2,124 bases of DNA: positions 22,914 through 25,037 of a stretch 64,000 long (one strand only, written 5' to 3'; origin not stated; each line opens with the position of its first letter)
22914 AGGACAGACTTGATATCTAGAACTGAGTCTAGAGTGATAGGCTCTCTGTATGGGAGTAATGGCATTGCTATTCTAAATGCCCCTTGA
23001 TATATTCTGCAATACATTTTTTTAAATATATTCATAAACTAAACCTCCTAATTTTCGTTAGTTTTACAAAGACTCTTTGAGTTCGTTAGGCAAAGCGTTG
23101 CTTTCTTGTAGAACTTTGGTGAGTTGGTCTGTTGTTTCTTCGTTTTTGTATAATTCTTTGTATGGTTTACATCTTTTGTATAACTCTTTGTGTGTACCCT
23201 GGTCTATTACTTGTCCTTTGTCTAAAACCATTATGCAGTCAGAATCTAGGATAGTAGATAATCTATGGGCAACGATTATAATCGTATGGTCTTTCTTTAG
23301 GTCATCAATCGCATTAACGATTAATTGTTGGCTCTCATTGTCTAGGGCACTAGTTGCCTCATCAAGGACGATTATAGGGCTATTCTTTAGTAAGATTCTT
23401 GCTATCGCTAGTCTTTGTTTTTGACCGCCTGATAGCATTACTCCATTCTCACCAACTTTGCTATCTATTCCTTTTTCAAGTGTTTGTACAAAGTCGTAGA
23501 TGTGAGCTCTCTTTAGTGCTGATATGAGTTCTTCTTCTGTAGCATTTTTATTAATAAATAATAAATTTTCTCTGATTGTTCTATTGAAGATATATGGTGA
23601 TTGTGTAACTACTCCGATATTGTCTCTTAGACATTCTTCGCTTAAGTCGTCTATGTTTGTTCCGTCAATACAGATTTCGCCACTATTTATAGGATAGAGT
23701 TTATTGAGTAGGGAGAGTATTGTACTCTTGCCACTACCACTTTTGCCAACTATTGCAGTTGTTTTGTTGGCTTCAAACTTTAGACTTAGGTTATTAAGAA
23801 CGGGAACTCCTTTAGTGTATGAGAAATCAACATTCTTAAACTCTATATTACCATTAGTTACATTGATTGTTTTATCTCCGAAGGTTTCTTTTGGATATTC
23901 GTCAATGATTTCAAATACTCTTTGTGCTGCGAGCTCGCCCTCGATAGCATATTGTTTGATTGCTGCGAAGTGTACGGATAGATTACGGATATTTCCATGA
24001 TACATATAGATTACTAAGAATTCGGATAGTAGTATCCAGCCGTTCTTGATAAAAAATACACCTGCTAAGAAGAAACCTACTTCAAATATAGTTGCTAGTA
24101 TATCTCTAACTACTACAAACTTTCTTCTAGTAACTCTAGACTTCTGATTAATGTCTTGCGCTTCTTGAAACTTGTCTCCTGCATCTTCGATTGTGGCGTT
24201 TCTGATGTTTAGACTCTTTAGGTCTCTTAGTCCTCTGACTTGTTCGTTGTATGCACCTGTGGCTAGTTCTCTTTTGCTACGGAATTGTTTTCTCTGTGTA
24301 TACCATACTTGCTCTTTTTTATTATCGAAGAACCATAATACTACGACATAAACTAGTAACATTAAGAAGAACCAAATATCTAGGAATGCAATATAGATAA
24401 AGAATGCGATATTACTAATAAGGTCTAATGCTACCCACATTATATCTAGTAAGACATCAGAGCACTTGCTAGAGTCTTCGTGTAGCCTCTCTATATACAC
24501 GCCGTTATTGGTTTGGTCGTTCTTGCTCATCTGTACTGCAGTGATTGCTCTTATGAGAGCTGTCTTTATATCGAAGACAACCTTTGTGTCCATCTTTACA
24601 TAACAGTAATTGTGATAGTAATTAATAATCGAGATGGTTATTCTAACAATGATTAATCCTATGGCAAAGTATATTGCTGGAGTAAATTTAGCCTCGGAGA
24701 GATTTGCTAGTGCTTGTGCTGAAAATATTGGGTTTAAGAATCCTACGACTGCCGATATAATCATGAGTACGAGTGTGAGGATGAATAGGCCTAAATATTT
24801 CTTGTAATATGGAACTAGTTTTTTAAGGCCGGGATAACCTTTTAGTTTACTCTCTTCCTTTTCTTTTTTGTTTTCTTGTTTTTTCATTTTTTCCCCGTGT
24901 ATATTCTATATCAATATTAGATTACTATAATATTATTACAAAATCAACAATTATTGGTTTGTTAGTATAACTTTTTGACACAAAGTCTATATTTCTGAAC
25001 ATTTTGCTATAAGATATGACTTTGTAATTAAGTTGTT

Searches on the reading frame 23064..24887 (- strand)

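Call 12: search_protein_families(library=phrogs, proteins=[window:23064-24887:-], max_evalue=0.001)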
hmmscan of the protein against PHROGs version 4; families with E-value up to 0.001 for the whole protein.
window:23064-24887:- (607 aa): 8 families
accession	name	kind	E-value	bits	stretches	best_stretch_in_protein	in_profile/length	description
phrog_2392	-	moron, auxiliary metabolic gene and host takeover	1.4e-129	434.6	1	10-587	138-720/726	ABC transporter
phrog_293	-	moron, auxiliary metabolic gene and host takeover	5.4e-52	178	1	343-581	132-370/1058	ABC transporter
phrog_23675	-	unknown function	8e-12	46.2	1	483-571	37-127/143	-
phrog_77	-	DNA, RNA and nucleotide metabolism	7.4e-09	35.7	1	484-544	861-932/967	SbcC-like subunit of palindrome specific endonuclease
phrog_5836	-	unknown function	1.1e-08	34.5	1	484-553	973-1046/1071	-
phrog_21263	-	unknown function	1.6e-08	34.1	1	477-575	820-928/940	-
phrog_11143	-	unknown function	2.1e-06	28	0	484-532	110-158/357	-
phrog_3940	-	unknown function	8.8e-05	22.5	1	364-402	16-53/537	-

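Call 13: search_protein_families(library=pfam, proteins=[window:23064-24887:-], max_evalue=0.001)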
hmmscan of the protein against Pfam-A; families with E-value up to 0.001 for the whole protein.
window:23064-24887:- (607 aa): 4 families
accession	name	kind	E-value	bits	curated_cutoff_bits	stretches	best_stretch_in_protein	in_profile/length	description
PF00005.33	ABC_tran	-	1.8e-32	113.3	25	1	364-513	1-137/137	ABC transporter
PF00664.28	ABC_membrane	-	2.7e-19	70.3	28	1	35-297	1-267/274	ABC transporter transmembrane region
PF02463.25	SMC_N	-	5.1e-12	46.1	40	1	445-551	114-207/220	RecF/RecN/SMC N terminal domain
PF13555.12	AAA_29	-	0.0002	21.5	27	1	368-391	16-39/61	P-loop containing region of AAA domain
